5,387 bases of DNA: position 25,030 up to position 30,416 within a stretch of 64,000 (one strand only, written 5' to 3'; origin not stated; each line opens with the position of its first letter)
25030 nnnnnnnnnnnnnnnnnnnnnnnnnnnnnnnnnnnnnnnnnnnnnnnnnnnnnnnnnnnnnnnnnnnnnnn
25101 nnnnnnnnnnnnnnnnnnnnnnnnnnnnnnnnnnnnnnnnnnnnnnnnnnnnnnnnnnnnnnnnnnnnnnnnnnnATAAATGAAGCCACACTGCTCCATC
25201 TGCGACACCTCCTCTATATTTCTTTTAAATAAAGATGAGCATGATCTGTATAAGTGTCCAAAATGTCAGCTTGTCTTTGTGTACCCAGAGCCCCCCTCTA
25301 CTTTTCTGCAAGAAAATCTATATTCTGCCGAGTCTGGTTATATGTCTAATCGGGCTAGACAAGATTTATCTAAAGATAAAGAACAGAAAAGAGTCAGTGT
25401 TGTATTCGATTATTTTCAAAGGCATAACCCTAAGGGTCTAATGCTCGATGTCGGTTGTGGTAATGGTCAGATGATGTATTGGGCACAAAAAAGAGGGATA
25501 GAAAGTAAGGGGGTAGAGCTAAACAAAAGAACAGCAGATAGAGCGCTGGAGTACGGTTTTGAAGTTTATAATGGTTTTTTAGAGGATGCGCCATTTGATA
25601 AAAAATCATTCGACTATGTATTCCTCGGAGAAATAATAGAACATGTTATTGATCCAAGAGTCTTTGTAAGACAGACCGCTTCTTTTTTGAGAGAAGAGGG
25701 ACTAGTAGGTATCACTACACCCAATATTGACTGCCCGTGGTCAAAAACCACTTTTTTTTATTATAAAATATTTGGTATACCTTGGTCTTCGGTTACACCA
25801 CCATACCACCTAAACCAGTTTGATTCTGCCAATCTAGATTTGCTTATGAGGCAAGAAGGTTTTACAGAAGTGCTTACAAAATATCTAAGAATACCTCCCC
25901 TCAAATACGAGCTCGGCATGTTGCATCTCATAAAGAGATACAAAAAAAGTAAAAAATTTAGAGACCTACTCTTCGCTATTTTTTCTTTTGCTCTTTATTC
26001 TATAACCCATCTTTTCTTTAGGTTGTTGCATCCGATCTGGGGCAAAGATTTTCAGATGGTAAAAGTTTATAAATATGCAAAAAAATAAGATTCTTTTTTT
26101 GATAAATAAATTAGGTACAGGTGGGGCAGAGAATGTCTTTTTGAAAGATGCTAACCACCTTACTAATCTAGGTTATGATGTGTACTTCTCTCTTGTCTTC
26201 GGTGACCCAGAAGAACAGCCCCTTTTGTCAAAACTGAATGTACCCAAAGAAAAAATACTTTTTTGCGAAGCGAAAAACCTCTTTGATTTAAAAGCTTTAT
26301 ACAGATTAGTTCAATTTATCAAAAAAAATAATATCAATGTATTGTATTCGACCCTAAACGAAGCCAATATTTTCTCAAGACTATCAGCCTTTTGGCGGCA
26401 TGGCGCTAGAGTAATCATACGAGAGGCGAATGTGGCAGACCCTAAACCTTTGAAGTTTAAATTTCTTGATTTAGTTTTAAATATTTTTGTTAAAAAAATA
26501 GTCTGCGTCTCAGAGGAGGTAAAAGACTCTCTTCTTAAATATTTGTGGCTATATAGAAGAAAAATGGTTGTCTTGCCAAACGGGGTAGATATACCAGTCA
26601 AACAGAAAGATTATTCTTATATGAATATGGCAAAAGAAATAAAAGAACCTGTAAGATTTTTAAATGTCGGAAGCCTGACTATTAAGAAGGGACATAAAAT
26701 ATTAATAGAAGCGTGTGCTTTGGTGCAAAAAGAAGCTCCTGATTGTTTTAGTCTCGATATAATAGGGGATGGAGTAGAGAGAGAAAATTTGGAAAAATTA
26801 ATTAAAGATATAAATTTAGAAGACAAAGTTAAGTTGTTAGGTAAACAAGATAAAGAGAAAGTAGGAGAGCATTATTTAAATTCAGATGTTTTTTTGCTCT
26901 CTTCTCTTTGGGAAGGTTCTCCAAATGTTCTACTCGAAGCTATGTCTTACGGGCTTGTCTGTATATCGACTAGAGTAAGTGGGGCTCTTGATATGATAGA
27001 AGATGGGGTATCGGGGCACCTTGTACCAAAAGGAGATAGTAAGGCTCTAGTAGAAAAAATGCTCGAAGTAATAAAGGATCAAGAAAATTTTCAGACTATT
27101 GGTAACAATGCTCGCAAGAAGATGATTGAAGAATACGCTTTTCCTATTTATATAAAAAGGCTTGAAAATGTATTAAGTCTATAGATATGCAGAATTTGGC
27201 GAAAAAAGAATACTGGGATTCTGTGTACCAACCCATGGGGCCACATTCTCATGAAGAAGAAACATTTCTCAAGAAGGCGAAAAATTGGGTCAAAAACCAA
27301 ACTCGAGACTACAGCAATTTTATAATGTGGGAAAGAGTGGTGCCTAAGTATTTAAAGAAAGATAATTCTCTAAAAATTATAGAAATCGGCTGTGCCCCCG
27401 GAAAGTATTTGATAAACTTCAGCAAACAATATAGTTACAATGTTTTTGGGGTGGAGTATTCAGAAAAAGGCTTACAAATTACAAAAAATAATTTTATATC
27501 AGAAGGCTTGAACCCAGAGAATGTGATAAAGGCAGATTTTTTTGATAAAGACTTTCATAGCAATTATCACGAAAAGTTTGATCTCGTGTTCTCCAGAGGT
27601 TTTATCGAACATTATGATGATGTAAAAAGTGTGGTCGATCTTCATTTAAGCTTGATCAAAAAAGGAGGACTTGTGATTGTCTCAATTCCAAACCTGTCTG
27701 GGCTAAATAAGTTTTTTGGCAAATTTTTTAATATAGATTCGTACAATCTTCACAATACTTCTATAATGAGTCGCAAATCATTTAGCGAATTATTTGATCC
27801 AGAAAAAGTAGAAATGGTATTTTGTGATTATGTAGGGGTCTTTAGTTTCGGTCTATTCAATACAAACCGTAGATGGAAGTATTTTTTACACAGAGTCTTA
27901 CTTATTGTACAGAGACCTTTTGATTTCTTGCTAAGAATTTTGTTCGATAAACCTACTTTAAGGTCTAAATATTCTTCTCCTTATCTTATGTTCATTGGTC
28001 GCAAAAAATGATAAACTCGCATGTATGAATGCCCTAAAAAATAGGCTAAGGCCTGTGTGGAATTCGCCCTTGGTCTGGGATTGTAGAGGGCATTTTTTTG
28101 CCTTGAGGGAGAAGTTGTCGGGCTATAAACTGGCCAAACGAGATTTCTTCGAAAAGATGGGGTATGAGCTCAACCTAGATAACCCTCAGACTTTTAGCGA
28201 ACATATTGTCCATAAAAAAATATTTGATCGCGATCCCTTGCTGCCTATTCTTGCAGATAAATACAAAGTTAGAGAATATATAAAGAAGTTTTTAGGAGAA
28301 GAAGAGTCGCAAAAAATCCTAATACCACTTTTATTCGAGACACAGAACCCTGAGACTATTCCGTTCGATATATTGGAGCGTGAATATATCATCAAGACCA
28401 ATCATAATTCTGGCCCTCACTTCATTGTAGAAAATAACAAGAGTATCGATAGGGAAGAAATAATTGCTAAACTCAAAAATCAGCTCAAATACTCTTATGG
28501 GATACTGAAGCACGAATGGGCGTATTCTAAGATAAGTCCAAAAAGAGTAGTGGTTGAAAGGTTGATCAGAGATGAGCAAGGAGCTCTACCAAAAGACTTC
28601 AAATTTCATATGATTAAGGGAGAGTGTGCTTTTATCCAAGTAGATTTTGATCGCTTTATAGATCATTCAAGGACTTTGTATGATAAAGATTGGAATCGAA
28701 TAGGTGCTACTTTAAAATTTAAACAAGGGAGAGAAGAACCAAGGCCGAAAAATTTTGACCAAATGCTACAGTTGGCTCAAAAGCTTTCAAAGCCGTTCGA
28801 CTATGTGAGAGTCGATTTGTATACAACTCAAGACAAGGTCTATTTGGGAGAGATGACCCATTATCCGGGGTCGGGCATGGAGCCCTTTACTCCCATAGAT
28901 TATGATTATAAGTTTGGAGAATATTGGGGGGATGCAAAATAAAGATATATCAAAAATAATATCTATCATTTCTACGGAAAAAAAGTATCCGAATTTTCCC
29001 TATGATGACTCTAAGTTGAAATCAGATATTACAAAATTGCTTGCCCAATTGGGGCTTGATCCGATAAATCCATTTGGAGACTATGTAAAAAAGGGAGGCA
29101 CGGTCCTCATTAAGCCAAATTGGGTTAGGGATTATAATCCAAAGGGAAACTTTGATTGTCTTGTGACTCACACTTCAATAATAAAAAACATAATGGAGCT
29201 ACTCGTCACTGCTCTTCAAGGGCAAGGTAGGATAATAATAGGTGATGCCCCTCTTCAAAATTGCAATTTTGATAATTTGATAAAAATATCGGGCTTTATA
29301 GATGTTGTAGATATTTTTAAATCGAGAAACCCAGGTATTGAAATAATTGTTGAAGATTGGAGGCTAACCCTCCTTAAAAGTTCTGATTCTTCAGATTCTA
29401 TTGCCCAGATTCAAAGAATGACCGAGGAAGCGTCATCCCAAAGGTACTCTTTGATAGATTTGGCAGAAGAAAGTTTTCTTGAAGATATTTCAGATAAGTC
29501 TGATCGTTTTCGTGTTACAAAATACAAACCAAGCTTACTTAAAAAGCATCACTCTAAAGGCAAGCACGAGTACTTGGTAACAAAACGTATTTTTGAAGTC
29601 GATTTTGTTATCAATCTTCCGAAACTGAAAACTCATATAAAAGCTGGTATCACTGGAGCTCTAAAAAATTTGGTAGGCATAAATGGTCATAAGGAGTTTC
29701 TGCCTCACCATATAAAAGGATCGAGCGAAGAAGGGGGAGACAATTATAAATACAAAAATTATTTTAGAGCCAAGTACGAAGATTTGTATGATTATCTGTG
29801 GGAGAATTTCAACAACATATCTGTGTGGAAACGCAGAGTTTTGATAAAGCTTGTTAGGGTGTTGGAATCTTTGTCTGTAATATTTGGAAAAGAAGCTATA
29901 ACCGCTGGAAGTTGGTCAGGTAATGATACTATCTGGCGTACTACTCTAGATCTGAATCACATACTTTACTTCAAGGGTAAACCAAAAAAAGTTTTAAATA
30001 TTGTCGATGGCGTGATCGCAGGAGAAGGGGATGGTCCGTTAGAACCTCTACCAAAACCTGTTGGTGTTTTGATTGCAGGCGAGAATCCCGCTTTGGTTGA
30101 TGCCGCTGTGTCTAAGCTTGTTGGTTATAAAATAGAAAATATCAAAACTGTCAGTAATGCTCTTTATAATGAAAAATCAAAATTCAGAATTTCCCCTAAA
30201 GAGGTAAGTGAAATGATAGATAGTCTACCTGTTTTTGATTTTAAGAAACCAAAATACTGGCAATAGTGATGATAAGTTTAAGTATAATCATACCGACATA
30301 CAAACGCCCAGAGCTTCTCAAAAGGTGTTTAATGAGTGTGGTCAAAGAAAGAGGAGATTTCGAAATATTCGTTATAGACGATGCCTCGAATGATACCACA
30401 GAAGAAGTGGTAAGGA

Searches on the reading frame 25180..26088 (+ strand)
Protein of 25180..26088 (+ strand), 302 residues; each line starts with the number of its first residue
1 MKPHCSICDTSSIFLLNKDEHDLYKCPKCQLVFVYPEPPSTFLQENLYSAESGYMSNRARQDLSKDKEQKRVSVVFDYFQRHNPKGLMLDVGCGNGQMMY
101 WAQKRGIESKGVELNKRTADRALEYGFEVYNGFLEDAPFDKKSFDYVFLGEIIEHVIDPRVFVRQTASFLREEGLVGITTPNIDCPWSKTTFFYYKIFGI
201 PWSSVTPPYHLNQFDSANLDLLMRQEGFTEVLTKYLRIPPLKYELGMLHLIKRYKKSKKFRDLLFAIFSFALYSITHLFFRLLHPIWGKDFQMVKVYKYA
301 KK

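Call 3: search_protein_families(library=pfam, proteins=[window:25180-26088:+], max_evalue=0.01)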
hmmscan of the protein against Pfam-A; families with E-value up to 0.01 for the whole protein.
window:25180-26088:+ (302 aa): 7 families
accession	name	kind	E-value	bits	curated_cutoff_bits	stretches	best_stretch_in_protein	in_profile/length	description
PF13489.12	Methyltransf_23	-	6.7e-16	58.9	27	1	79-229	17-160/164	Methyltransferase domain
PF08241.18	Methyltransf_11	-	3.1e-13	50.6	21.2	1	89-176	1-93/95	Methyltransferase domain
PF07021.18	MetW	-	2.7e-11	43.9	21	1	88-182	17-111/193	Methionine biosynthesis protein MetW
PF13649.12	Methyltransf_25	-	5.3e-09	37.1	27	1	89-174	2-97/97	Methyltransferase domain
PF08242.18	Methyltransf_12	-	1.3e-07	32.7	30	1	89-175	1-97/98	Methyltransferase domain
PF13847.12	Methyltransf_31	-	1.9e-06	28.1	27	1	88-182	7-113/145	Methyltransferase domain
PF08792.16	A2L_zn_ribbon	-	0.0081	16.3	22.9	0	4-35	5-33/33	A2L zinc ribbon domain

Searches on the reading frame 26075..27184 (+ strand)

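Call 3: search_protein_families(library=pfam, proteins=[window:26075-27184:+], max_evalue=0.01)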
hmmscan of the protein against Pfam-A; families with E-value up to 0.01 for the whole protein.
window:26075-27184:+ (369 aa): 6 families
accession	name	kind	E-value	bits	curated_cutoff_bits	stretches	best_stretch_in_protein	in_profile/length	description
PF00534.26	Glycos_transf_1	-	8.6e-40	136.5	26.4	1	190-348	13-171/172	Glycosyl transferases group 1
PF13692.12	Glyco_trans_1_4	-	3.1e-33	115.4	27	1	194-335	3-142/142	Glycosyl transferases group 1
PF13439.12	Glyco_transf_4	-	3.8e-13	50.3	28.5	1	16-173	2-168/170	Glycosyltransferase Family 4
PF20706.3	GT4-conflict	-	1.4e-05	24.7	26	1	163-332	173-354/385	Family 4 Glycosyltransferase in conflict systems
PF13579.12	Glyco_trans_4_4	-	0.00047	21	29.7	1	16-170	1-158/158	Glycosyl transferase 4-like domain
PF13524.12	Glyco_trans_1_2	-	0.0082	16.5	25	0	251-355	28-134/144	Glycosyl transferase-like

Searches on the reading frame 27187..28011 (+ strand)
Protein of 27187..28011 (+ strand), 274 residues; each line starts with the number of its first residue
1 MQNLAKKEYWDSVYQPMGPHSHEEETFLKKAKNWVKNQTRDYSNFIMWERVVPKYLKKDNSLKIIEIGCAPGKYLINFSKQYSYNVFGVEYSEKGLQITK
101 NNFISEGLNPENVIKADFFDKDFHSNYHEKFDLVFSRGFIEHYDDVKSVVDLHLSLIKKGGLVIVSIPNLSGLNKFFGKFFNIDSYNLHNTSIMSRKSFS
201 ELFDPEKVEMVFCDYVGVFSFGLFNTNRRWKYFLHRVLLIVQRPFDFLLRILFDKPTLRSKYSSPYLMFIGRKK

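Call 10: search_protein_families(library=pfam, proteins=[window:27187-28011:+], max_evalue=0.001)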
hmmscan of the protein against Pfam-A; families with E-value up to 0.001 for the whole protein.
window:27187-28011:+ (274 aa): 7 families
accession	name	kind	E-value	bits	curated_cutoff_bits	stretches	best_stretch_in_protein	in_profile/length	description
PF13489.12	Methyltransf_23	-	7.2e-14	52.3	27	1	50-202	11-153/164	Methyltransferase domain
PF13847.12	Methyltransf_31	-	2.9e-12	46.9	27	1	59-169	2-113/145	Methyltransferase domain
PF08241.18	Methyltransf_11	-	4.3e-11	43.7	21.2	1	66-165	2-95/95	Methyltransferase domain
PF13649.12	Methyltransf_25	-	2.8e-10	41.2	27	1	64-161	1-97/97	Methyltransferase domain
PF08242.18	Methyltransf_12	-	9.9e-09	36.3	30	1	65-162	1-97/98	Methyltransferase domain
PF02353.26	CMAS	-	3.3e-05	23.8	27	1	59-164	61-163/273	Mycolic acid cyclopropane synthetase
PF08003.17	Methyltransf_9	-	0.00014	21.4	23.8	1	47-165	103-218/315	Protein of unknown function (DUF1698)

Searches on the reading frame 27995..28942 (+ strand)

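Call 10: search_protein_families(library=pfam, proteins=[window:27995-28942:+], max_evalue=0.001)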
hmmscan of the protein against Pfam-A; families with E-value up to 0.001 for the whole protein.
window:27995-28942:+ (315 aa): 1 family
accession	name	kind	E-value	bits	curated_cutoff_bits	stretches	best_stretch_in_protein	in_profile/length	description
PF14305.11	ATPgrasp_TupA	-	1e-46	159.9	25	1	78-310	10-239/241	TupA-like ATPgrasp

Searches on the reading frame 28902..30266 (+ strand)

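Call 10: search_protein_families(library=pfam, proteins=[window:28902-30266:+], max_evalue=0.001)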
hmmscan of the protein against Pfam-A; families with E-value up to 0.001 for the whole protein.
window:28902-30266:+ (454 aa): 1 family
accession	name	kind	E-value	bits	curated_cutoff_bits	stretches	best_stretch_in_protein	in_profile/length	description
PF04015.17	DUF362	-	2.4e-28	100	24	1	68-404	1-199/200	Domain of unknown function (DUF362)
